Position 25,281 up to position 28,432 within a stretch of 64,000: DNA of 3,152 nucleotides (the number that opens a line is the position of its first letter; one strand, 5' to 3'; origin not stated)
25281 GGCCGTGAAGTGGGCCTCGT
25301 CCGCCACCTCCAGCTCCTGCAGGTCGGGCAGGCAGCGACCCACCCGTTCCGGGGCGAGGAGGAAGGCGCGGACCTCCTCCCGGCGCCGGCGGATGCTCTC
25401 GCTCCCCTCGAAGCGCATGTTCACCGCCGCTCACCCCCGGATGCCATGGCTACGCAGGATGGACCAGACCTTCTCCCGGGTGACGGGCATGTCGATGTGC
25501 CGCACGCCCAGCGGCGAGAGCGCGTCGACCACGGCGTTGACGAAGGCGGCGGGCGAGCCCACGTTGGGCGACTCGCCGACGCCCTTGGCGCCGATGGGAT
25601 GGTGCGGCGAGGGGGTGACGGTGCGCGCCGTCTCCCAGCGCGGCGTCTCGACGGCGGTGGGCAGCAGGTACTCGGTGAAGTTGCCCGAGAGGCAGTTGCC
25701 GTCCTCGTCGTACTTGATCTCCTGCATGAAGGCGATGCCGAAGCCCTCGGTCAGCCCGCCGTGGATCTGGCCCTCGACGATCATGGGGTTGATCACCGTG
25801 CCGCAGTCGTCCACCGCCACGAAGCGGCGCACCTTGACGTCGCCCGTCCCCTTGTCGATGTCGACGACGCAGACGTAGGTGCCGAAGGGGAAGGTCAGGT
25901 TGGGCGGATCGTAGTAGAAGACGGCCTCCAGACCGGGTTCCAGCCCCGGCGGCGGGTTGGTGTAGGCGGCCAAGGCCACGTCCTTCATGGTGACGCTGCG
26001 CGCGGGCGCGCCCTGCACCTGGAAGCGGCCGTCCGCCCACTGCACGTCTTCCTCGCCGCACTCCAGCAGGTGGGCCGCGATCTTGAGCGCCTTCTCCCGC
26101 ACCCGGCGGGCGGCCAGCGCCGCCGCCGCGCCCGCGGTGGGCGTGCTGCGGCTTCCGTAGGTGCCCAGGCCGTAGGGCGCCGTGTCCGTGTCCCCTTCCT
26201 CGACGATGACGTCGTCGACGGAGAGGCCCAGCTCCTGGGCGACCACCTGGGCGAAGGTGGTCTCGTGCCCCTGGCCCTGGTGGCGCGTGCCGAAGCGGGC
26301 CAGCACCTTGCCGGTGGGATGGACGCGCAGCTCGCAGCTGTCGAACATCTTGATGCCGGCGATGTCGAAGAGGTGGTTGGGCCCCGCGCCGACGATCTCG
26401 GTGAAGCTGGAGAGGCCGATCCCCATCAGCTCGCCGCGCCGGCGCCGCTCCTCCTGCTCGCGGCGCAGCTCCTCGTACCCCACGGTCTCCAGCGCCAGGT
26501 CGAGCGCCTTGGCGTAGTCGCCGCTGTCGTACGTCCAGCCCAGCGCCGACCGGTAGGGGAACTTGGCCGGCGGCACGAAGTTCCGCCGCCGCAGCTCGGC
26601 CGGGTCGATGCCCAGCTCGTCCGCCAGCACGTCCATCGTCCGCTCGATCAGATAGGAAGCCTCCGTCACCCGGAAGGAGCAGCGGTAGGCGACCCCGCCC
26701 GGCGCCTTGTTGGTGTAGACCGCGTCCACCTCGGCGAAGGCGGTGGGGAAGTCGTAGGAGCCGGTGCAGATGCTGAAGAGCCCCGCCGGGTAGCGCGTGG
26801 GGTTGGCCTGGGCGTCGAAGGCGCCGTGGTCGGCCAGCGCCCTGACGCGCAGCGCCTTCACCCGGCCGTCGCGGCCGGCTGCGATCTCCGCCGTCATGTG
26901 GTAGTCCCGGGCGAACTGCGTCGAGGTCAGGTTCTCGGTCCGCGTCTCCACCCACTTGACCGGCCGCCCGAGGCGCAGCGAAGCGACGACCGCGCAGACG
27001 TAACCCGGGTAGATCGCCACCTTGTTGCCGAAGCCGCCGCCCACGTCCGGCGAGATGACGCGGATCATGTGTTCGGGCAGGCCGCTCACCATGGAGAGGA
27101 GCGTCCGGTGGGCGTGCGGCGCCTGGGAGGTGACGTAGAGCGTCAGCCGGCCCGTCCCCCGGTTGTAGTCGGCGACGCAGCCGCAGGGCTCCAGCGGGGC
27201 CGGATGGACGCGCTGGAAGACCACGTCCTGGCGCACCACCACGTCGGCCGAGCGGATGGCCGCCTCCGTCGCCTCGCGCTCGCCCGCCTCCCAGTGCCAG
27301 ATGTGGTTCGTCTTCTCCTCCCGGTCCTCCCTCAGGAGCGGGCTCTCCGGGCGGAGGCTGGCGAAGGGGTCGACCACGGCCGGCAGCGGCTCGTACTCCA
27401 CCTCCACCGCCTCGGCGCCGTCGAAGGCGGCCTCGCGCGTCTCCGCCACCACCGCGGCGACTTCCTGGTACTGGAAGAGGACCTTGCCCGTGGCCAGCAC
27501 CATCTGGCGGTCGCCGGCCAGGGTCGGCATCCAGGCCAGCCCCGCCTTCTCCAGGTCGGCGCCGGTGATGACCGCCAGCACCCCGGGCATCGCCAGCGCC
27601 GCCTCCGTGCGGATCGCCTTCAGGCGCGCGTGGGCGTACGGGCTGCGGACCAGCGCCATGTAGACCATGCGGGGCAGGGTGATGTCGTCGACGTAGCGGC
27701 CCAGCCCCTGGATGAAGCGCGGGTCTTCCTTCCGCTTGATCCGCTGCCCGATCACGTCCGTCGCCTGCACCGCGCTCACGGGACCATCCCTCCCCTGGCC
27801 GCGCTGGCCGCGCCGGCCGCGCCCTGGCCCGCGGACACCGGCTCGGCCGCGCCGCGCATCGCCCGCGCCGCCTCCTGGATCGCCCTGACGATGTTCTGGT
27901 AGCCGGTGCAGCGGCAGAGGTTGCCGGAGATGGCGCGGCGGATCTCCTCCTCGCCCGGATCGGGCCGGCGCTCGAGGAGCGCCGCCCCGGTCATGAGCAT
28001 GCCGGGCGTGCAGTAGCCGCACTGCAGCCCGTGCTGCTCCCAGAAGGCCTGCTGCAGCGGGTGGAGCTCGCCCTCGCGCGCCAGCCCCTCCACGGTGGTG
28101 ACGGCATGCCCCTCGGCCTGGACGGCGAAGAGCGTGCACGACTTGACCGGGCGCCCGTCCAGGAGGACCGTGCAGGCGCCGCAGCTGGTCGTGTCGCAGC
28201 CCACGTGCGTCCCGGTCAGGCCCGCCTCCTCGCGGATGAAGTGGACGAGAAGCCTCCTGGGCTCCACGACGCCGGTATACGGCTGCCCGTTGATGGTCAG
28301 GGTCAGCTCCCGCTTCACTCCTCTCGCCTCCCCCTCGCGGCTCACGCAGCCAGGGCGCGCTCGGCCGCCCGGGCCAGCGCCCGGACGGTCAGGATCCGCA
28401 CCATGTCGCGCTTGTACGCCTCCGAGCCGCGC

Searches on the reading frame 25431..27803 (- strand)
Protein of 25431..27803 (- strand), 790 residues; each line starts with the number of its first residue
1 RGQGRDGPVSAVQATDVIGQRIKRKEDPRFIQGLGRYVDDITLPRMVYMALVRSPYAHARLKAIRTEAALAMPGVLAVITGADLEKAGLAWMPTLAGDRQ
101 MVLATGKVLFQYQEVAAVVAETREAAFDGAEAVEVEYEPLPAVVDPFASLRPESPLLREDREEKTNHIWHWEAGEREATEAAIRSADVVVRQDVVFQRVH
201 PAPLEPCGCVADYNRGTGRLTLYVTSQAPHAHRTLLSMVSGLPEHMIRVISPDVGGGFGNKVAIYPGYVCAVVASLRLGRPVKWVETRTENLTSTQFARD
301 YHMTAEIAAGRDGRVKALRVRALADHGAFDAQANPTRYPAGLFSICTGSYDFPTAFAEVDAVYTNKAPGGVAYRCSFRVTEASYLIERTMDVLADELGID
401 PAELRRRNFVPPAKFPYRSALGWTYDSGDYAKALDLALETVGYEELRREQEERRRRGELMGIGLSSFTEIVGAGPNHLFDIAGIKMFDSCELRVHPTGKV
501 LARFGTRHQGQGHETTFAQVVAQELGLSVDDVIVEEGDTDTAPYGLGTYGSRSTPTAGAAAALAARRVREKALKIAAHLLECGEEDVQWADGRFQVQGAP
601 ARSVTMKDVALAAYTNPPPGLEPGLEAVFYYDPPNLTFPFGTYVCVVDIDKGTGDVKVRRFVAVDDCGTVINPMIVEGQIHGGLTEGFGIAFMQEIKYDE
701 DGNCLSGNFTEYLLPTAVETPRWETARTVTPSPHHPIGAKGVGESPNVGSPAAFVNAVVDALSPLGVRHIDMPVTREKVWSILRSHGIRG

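Call 5: search_protein_families(library=pfam, proteins=[window:25431-27803:-], max_evalue=0.01)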
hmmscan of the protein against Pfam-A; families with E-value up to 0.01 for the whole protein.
window:25431-27803:- (790 aa): 3 families
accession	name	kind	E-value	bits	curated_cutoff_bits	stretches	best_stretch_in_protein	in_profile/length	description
PF20256.3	MoCoBD_2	-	1.8e-90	303.7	27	1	437-721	2-283/283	Molybdopterin cofactor-binding domain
PF02738.23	MoCoBD_1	-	1.4e-75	254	27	1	163-409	5-244/244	Molybdopterin cofactor-binding domain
PF01315.27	Ald_Xan_dh_C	-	1.4e-32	112.7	31.3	1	33-141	2-110/110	Aldehyde oxidase and xanthine dehydrogenase, a/b hammerhead domain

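Call 6: search_protein_families(library=ncbifam, proteins=[window:25431-27803:-], max_evalue=0.01)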
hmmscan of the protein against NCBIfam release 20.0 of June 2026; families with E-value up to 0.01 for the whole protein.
window:25431-27803:- (790 aa): 13 families
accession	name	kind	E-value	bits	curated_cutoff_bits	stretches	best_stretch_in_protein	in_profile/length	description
TIGR02416.1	CO_dehy_Mo_lg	equivalog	0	1252.1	991.15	1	26-781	1-769/770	aerobic carbon-monoxide dehydrogenase large subunit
NF041018.1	glyceraldDH_alpha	equivalog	6e-192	639.9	790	1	18-780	3-741/741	glyceraldehyde dehydrogenase subunit alpha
NF040766.1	CODH_aero_grp5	exception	4e-157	524.7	950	2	15-612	2-593/785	aerobic carbon-monoxide dehydrogenase large subunit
NF043082.1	XdhA_XDHase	equivalog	1.4e-115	387.2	780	1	18-787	1-756/758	xanthine dehydrogenase subunit XdhA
TIGR03194.1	4hydrxCoA_A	equivalog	2e-114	383.6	994.55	1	31-783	10-746/746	4-hydroxybenzoyl-CoA reductase subunit alpha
NF007426.0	PRK09970.1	equivalog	5e-106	355.5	916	1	15-788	3-760/761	xanthine dehydrogenase molybdenum-binding subunit XdhA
TIGR03196.1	pucD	equivalog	2e-86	291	783.65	1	18-780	3-755/763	xanthine dehydrogenase subunit D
TIGR03311.1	Se_dep_XDH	equivalog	1.9e-70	238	830.45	2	12-614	156-715/848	selenium-dependent xanthine dehydrogenase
NF045668.1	pterin_aldehy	equivalog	1.9e-68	231.4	1100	1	16-782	173-903/905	molybdopterin-dependent aldehyde oxidoreductase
TIGR03313.1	Se_sel_red_Mo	hypoth_equivalog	1.3e-64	218.4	1101.9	2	182-780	367-946/951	molybdopterin-dependent oxidoreductase Mo/Fe-S-binding subunit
TIGR02965.1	xanthine_xdhB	equivalog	1.3e-63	215.4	849.5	1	25-782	8-753/758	xanthine dehydrogenase molybdopterin binding subunit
NF041671.1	peri_hyde_PaoC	equivalog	4.7e-63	213.7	1180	1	12-781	12-729/735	aldehyde oxidoreductase molybdenum-binding subunit PaoC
TIGR02969.1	mam_aldehyde_ox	subfamily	1.2e-32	112.5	1912.3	1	13-761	571-1278/1330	aldehyde oxidase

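Call 22: search_dna_similar(query=window:25431-27803:-, collection=plasmids, mode=protein, max_rows=25, max_evalue=1e-100)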
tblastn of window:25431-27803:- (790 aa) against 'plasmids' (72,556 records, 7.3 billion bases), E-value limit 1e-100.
Records with a match: 203; places in all: 215; records where one place covers at least 80% of the query: 202.
Best place of each record, by identity: 60-80% 8; <60% 195.
By first word of the organism name: Pseudosulfitobacter 41; Sinorhizobium 18; Azospirillum 12; Rhizobium 9; Bacillus 9; Arthrobacter 8; Phaeobacter 7; Bradyrhizobium 6; Ralstonia 5; Agrobacterium 5; and 50 more.
By predicted mobility (MOB-suite, as given by PLSDB): non-mobilizable 130; conjugative 56; mobilizable 17.
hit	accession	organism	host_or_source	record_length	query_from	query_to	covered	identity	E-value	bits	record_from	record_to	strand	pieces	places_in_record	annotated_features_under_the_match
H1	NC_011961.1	Thermomicrobium roseum DSM 5159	-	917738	18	788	98%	67.3%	0e+0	1001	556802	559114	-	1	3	aerobic carbon-monoxide dehydrogenase large subunit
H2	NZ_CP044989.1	Deinococcus sp. AJ005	single cell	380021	18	785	97%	66.5%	0e+0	989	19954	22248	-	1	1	aerobic carbon-monoxide dehydrogenase large subunit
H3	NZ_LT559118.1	Nonomuraea gerenzanensis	-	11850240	21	789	97%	61.7%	0e+0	858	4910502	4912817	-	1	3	none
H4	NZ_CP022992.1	Paraburkholderia aromaticivorans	-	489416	6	788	99%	60.4%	0e+0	887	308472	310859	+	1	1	aerobic carbon-monoxide dehydrogenase large subunit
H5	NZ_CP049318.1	Caballeronia sp. SBC2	whole organism,soil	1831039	6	788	99%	60.4%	0e+0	884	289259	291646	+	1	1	none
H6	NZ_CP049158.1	Caballeronia sp. SBC1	whole organism,soil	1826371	6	788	99%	60.3%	0e+0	882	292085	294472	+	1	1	none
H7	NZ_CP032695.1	Rhizobium jaguaris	Calliandra grandiflora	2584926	18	787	97%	61.1%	0e+0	931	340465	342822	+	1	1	none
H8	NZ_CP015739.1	Shinella sp. HZN7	-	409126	18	787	97%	60.6%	0e+0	914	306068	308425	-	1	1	aerobic carbon-monoxide dehydrogenase large subunit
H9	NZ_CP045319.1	Roseivivax sp. THAF197b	pure culture,Surface of a polyethylene ...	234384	18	790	98%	59.6%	0e+0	885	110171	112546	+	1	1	aerobic carbon-monoxide dehydrogenase large subunit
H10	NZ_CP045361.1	Roseivivax sp. THAF40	pure culture,Surface of a polyethylene ...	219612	18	790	98%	59.6%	0e+0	885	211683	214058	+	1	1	aerobic carbon-monoxide dehydrogenase large subunit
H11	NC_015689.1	Afipia carboxidovorans OM5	-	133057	8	789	99%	58.9%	0e+0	896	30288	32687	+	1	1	aerobic carbon-monoxide dehydrogenase large subunit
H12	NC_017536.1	Afipia carboxidovorans OM4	-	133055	8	789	99%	58.9%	0e+0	896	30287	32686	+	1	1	aerobic carbon-monoxide dehydrogenase large subunit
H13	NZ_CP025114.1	Bradyrhizobium sp. SK17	whole organism,agricultural soil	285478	18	789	98%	59.5%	0e+0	899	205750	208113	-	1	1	aerobic carbon-monoxide dehydrogenase large subunit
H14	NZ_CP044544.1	Bradyrhizobium betae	Beta vulgaris,Cell culture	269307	18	789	98%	59.5%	0e+0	899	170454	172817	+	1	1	aerobic carbon-monoxide dehydrogenase large subunit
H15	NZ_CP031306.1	Natronorubrum bangense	Cell culture,The Bange salt-alkaline ...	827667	18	788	98%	59.3%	0e+0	854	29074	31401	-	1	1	aerobic carbon-monoxide dehydrogenase large subunit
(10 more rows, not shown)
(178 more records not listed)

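Call 23: get_annotated_region(hit=H11, flank=10000)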
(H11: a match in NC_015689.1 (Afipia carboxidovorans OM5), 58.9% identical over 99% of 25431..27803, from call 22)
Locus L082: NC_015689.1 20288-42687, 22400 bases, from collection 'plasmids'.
description: Afipia carboxidovorans OM5 plasmid pHCG3, complete sequence
organism: Afipia carboxidovorans OM5 (NCBI taxid 504832)
taxonomy: Bacteria; Pseudomonadota; Alphaproteobacteria; Hyphomicrobiales; Nitrobacteraceae; Afipia; Afipia carboxidovorans; Afipia carboxidovorans OM5
host: -; source: -; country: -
typing (MOB-suite, as given by PLSDB): conjugative; replicon rep_cluster_503; relaxase MOBQ; mating-pair formation MPF_T
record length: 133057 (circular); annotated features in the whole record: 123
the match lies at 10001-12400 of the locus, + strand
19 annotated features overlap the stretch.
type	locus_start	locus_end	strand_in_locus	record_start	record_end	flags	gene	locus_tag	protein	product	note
CDS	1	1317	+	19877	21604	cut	-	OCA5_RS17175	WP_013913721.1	type I secretion system permease/ATPase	GO:0030253 - protein secretion by the type I secretion system [Evidence IEA]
CDS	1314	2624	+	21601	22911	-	-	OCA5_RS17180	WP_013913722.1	HlyD family type I secretion periplasmic adaptor subunit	GO:0030253 - protein secretion by the type I secretion system [Evidence IEA]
CDS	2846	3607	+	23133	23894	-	-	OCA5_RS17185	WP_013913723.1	ImuA family protein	-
CDS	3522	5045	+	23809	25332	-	-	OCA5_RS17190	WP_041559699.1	DUF6504 family protein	-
CDS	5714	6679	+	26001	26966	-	-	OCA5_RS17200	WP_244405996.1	transporter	-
CDS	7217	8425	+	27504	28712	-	-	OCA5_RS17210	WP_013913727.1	MHYT domain-containing protein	-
CDS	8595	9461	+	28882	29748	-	coxM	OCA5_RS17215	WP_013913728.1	carbon monoxide dehydrogenase medium subunit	-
CDS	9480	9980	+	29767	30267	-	coxS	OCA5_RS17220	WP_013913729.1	carbon monoxide dehydrogenase small subunit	-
CDS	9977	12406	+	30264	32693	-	-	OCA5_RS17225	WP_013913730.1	aerobic carbon-monoxide dehydrogenase large subunit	-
CDS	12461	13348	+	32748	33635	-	-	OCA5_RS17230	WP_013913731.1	MoxR family ATPase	-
CDS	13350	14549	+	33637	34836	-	-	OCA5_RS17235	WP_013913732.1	VWA domain-containing protein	-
CDS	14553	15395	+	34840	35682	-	-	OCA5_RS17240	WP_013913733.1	XdhC family protein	-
CDS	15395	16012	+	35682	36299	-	-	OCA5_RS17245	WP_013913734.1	carbon monoxide dehydrogenase subunit G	-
CDS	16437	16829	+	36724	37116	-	-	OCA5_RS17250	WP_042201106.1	MHYT domain-containing protein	-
CDS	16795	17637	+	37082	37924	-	-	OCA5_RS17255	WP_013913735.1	MHYT domain-containing protein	-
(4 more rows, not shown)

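Call 24: get_annotated_region(hit=H1, flank=10000)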
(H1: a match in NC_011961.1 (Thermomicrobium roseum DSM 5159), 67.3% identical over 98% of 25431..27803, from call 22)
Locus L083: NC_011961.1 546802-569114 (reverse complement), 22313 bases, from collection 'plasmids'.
description: Thermomicrobium roseum DSM 5159 plasmid unnamed, complete sequence
organism: Thermomicrobium roseum DSM 5159 (NCBI taxid 309801)
taxonomy: Bacteria; Thermomicrobiota; Thermomicrobia; Thermomicrobiales; Thermomicrobiaceae; Thermomicrobium; Thermomicrobium roseum; Thermomicrobium roseum DSM 5159
host: -; source: -; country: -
typing (MOB-suite, as given by PLSDB): non-mobilizable
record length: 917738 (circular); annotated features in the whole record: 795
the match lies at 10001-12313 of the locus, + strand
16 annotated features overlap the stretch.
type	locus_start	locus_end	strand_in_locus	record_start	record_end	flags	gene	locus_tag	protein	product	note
CDS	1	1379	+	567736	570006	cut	-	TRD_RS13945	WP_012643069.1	diguanylate cyclase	-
CDS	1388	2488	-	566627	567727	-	-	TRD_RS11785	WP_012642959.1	Xaa-Pro peptidase family protein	GO:0006508 - proteolysis [Evidence IEA]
CDS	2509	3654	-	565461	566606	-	-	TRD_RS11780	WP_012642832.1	hypothetical protein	-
CDS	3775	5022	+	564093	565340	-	-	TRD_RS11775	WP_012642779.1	GAF domain-containing sensor histidine kinase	-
CDS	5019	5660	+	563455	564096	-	-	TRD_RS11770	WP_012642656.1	response regulator transcription factor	GO:0000160 - phosphorelay signal transduction system [Evidence IEA]; GO:0006355 - regulation of DNA-templated ...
CDS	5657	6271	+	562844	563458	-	-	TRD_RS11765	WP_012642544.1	nucleotidyltransferase family protein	-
CDS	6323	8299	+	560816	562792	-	-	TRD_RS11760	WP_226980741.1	S9 family peptidase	-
CDS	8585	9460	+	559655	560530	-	-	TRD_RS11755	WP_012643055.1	xanthine dehydrogenase family protein subunit M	-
CDS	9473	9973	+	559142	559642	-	-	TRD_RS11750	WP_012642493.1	(2Fe-2S)-binding protein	-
CDS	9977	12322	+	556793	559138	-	-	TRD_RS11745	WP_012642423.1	aerobic carbon-monoxide dehydrogenase large subunit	-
CDS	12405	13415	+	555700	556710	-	-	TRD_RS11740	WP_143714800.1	XdhC family protein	-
CDS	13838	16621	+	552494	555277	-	acnA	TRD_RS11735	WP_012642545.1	aconitate hydratase AcnA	GO:0006099 - tricarboxylic acid cycle [Evidence IEA]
CDS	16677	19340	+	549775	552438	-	-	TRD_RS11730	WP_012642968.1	pitrilysin family protein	-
CDS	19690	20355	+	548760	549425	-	-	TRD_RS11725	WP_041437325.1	chlorite dismutase family protein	-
CDS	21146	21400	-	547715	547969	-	-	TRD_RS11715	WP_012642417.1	hypothetical protein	-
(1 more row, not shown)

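Call 49: get_annotated_region(hit=H2, flank=9000)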
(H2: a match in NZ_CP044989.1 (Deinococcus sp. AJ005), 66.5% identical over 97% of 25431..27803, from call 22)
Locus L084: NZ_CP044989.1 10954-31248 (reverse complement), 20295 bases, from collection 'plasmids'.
description: Deinococcus sp. AJ005 plasmid p380k, complete sequence
organism: Deinococcus sp. AJ005 (NCBI taxid 2652443)
taxonomy: Bacteria; Deinococcota; Deinococci; Deinococcales; Deinococcaceae; Deinococcus; Deinococcus sp. AJ005
host: -; source: single cell; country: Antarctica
typing (MOB-suite, as given by PLSDB): non-mobilizable
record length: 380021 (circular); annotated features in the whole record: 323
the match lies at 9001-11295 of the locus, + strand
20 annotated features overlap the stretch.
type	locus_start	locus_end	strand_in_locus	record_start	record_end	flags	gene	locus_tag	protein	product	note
CDS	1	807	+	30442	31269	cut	-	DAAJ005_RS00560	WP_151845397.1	alpha/beta fold hydrolase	-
CDS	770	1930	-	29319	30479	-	nagA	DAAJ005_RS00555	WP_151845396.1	N-acetylglucosamine-6-phosphate deacetylase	GO:0006040 - amino sugar metabolic process [Evidence IEA]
CDS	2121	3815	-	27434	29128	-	-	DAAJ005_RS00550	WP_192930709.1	GGDEF domain-containing protein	-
CDS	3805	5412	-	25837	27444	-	-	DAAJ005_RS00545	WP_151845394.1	HD domain-containing phosphohydrolase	-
CDS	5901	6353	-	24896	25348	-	-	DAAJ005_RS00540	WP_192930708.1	hypothetical protein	-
CDS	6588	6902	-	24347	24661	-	-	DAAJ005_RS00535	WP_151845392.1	hypothetical protein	-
CDS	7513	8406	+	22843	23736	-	-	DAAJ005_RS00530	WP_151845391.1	xanthine dehydrogenase family protein subunit M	-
CDS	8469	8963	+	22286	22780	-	-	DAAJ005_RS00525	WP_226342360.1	(2Fe-2S)-binding protein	-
CDS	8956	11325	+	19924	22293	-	-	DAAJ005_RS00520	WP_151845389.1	aerobic carbon-monoxide dehydrogenase large subunit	-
CDS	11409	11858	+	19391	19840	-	-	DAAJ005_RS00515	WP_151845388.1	carbon monoxide dehydrogenase subunit G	-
CDS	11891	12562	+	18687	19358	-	-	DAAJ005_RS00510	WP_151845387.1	TIGR02466 family protein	-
CDS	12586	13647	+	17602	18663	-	-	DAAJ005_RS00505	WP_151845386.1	XdhC family protein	-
CDS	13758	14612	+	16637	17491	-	-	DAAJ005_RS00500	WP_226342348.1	MoxR family ATPase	-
CDS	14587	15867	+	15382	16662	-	-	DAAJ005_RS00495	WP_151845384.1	VWA domain-containing protein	-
CDS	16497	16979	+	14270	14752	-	-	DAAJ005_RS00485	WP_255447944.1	transposase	-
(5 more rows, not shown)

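Call 50: get_annotated_region(hit=H15, flank=9000)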
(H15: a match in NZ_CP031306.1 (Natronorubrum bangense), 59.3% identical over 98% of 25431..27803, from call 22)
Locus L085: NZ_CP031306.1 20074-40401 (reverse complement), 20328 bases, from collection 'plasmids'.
description: Natronorubrum bangense strain JCM 10635 plasmid unnamed1, complete sequence
organism: Natronorubrum bangense (NCBI taxid 61858)
taxonomy: Archaea; Euryarchaeota; Halobacteria; Halobacteriales; Natrialbaceae; Natronorubrum; Natronorubrum bangense
host: -; source: Cell culture,The Bange salt-alkaline lake in Tibet; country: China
typing (MOB-suite, as given by PLSDB): non-mobilizable
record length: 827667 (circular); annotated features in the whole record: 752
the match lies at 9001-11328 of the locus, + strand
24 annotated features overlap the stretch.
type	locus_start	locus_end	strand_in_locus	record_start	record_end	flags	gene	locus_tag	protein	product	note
CDS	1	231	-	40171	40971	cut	fabG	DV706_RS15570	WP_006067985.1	3-oxoacyl-ACP reductase FabG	-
CDS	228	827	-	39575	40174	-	-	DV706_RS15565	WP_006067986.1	HTH domain-containing protein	-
CDS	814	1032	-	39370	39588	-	-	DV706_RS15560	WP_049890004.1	hypothetical protein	-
CDS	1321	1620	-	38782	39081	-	-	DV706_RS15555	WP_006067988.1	hypothetical protein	-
CDS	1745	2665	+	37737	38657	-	-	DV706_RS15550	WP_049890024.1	DUF3267 domain-containing protein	-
CDS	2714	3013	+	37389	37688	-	-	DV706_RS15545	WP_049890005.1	PadR family transcriptional regulator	-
CDS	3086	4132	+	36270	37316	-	-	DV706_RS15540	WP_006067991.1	phytoene/squalene synthase family protein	GO:0008299 - isoprenoid biosynthetic process [Evidence IEA]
CDS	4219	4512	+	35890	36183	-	-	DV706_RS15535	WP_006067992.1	hypothetical protein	-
CDS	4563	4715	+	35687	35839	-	-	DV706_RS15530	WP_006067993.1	AbrB/MazE/SpoVT family DNA-binding domain-containing protein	-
CDS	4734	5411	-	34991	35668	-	-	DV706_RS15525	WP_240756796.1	nucleotidyltransferase family protein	-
CDS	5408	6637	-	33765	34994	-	-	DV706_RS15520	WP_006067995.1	molybdopterin molybdotransferase MoeA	-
CDS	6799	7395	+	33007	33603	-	-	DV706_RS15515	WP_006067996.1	SRPBCC domain-containing protein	-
CDS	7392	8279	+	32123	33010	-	-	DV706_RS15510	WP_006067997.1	xanthine dehydrogenase family protein subunit M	-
CDS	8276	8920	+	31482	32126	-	-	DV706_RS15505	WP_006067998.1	(2Fe-2S)-binding protein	-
CDS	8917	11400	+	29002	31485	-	-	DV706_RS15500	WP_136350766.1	aerobic carbon-monoxide dehydrogenase large subunit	-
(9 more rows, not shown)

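Call 51: get_annotated_region(hit=H3, flank=9000)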
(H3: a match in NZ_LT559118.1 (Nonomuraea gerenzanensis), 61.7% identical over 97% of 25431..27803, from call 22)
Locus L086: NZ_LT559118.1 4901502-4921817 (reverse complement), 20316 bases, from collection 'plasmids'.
description: Nonomuraea gerenzanensis isolate nono1 plasmid I, complete sequence
organism: Nonomuraea gerenzanensis (NCBI taxid 93944)
taxonomy: Bacteria; Actinomycetota; Actinomycetes; Streptosporangiales; Streptosporangiaceae; Nonomuraea; Nonomuraea gerenzanensis
host: -; source: -; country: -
typing (MOB-suite, as given by PLSDB): non-mobilizable
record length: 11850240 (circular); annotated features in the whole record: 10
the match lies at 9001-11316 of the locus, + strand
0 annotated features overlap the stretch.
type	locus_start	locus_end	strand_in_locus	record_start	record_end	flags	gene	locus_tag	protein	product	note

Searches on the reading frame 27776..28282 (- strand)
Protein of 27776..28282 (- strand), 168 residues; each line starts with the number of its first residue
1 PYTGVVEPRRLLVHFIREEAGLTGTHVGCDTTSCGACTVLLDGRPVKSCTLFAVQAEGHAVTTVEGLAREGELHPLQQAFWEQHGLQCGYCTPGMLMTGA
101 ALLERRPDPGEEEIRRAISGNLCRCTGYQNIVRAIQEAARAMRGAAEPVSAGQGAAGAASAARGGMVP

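Call 5: search_protein_families(library=pfam, proteins=[window:27776-28282:-], max_evalue=0.01)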
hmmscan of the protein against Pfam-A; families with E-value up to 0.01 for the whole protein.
window:27776-28282:- (168 aa): 3 families
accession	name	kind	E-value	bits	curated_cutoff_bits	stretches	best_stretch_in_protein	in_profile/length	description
PF01799.25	Fer2_2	-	7.3e-35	119.4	30.3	1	63-136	1-75/75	[2Fe-2S] binding domain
PF00111.32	Fer2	-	0.00014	22.2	21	1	6-49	13-55/77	2Fe-2S iron-sulfur cluster binding domain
PF13085.11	Fer2_3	-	0.00016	22.1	27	1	28-66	51-88/107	2Fe-2S iron-sulfur cluster binding domain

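Call 6: search_protein_families(library=ncbifam, proteins=[window:27776-28282:-], max_evalue=0.01)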
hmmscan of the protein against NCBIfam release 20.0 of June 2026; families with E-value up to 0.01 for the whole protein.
window:27776-28282:- (168 aa): 11 families
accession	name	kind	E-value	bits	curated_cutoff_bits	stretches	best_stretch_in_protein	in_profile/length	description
NF041020.1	glyceraldDH_gamma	equivalog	8e-73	243.4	290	1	2-143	22-163/164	glyceraldehyde dehydrogenase subunit gamma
TIGR03193.1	4hydroxCoAred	equivalog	6.2e-54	181.9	257.8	1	6-139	15-148/148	4-hydroxybenzoyl-CoA reductase subunit gamma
NF043084.2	XdhC_XDHase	equivalog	1.1e-48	164.6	217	1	5-138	15-149/151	xanthine dehydrogenase subunit XdhC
TIGR03198.1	pucE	equivalog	1.2e-47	161.2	254.3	1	9-140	20-150/151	xanthine dehydrogenase subunit E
NF045668.1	pterin_aldehy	equivalog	2.3e-45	155.1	1100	1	5-146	15-159/905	molybdopterin-dependent aldehyde oxidoreductase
TIGR03311.1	Se_dep_XDH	equivalog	3e-44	151.3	830.45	1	7-150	13-155/848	selenium-dependent xanthine dehydrogenase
TIGR02963.1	xanthine_xdhA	equivalog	2.5e-43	148.4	467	1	6-142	15-161/468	xanthine dehydrogenase small subunit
NF007387.0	PRK09908.1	equivalog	7e-42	142.6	212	1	2-140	18-157/159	xanthine dehydrogenase iron sulfur-binding subunit XdhC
NF008514.0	PRK11433.1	equivalog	6.8e-39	133.6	322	1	7-141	67-216/218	aldehyde dehydrogenase iron-sulfur subunit PaoA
TIGR02969.1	mam_aldehyde_ox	subfamily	5e-30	103.8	1912.3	1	6-141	17-163/1330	aldehyde oxidase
TIGR03313.1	Se_sel_red_Mo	hypoth_equivalog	5.9e-13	47.4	1101.9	1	34-142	40-148/951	molybdopterin-dependent oxidoreductase Mo/Fe-S-binding subunit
